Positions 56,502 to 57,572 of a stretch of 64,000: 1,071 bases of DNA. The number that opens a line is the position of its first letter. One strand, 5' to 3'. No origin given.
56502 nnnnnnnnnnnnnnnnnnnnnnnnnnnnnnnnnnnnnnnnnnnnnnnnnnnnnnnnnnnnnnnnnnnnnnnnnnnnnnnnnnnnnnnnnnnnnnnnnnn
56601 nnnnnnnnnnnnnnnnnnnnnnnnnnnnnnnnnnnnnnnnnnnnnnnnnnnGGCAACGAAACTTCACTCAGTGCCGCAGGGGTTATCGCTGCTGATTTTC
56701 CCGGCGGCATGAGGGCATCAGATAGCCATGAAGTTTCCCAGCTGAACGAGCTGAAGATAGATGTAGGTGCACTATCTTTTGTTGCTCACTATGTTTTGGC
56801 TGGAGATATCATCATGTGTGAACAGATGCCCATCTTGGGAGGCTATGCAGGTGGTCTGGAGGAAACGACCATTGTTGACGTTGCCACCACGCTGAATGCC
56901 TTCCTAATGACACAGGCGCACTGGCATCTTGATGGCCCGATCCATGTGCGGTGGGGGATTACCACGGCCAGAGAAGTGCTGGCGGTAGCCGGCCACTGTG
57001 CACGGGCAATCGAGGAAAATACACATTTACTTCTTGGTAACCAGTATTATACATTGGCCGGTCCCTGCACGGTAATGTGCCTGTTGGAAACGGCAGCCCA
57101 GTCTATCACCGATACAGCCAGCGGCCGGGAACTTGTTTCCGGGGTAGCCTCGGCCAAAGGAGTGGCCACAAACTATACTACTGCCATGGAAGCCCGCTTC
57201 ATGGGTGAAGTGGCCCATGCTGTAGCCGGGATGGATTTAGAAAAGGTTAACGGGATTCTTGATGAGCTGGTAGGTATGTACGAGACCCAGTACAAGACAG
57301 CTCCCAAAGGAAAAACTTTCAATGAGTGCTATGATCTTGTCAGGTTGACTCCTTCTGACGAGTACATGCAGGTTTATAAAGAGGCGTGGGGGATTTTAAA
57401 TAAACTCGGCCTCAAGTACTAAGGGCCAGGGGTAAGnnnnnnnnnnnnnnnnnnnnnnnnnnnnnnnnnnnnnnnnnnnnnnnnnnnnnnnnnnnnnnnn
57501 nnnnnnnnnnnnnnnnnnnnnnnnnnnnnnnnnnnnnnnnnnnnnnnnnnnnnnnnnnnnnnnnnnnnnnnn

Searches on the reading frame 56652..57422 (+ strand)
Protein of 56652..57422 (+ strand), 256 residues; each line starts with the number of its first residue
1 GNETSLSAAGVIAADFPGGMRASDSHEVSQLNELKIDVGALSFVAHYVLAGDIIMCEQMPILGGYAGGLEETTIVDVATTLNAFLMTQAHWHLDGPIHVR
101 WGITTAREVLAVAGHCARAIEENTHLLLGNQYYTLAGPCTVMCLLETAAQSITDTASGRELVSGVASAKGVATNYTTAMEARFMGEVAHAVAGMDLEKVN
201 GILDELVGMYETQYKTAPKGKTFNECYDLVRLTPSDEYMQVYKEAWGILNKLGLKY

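Call 7: search_protein_families(library=ncbifam, proteins=[window:56652-57422:+])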
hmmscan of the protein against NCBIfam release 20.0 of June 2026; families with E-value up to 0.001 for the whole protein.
window:56652-57422:+ (256 aa): 0 families

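Call 8: search_protein_families(library=pfam, proteins=[window:56652-57422:+])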
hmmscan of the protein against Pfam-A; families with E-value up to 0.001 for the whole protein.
window:56652-57422:+ (256 aa): 1 family
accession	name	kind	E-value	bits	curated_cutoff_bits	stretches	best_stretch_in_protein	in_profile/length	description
PF05369.18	MtmB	-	5.1e-131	438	25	1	1-254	197-450/450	Monomethylamine methyltransferase MtmB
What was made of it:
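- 55304..57422 (+): mtmC (corrinoid protein, ends at 56014, start uncertain) and mtmB (56034..57422, in-frame TAG at 56649..56651). MtmB Pfam matches on both halves (call 8).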
